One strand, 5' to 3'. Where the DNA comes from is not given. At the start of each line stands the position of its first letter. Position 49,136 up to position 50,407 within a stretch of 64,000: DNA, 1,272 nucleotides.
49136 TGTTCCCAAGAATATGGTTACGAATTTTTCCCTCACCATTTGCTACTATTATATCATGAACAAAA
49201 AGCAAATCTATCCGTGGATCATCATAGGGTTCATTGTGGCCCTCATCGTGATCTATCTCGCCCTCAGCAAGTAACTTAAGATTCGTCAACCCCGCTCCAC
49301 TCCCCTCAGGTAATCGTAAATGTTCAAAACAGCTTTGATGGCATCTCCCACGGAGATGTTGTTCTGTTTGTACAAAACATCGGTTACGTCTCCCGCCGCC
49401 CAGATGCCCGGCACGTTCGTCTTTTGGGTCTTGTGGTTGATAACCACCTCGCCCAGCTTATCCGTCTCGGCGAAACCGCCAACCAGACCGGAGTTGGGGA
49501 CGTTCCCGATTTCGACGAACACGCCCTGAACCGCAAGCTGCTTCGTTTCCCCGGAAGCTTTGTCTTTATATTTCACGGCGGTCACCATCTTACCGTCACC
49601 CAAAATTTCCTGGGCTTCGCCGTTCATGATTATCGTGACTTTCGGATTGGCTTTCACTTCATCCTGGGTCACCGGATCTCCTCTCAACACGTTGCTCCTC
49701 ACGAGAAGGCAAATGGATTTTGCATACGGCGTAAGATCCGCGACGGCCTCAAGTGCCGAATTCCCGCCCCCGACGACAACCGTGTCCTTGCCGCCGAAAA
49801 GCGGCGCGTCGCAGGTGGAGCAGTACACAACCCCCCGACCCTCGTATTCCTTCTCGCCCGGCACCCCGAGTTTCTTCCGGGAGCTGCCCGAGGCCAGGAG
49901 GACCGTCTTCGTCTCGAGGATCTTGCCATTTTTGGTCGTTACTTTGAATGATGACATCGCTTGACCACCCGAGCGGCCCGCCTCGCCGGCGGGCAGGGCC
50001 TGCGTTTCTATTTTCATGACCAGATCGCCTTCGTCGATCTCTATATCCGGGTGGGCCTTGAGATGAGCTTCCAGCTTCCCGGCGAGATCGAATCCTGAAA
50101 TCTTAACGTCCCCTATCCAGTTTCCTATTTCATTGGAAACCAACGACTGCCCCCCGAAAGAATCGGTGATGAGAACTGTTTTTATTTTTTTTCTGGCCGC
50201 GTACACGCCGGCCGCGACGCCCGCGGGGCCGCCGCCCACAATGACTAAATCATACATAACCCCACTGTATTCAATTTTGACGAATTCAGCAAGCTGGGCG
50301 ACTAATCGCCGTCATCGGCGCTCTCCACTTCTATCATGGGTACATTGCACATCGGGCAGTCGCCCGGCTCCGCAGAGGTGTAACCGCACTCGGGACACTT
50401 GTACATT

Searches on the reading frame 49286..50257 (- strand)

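Call 85: search_protein_families(library=pfam, proteins=[window:49286-50257:-], max_evalue=0.001)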
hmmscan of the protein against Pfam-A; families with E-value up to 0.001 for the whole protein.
window:49286-50257:- (323 aa): 8 families
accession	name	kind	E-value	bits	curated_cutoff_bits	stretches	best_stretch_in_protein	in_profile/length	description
PF07992.20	Pyr_redox_2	-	4.3e-36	125.3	26.1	1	2-297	1-282/291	Pyridine nucleotide-disulphide oxidoreductase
PF13738.12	Pyr_redox_3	-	6e-21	75.4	30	2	102-289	112-305/305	Pyridine nucleotide-disulphide oxidoreductase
PF00070.33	Pyr_redox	-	4.4e-10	40.4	22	1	159-232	2-81/82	Pyridine nucleotide-disulphide oxidoreductase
PF12831.13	FAD_oxidored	-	1.7e-06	28.1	27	1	3-37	1-37/416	FAD dependent oxidoreductase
PF01134.28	GIDA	-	5.5e-06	26.1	22.1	1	3-33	1-31/391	Glucose inhibited division protein A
PF01946.23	Thi4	-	0.00026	20.7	26.2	0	3-36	19-55/235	Thi4 family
PF03486.20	HI0933_like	-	0.00034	20.6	50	0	3-31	2-30/244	HI0933-like protein Rossmann domain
PF00890.30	FAD_binding_2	-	0.00039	20.2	20.4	0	3-37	1-37/414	FAD binding domain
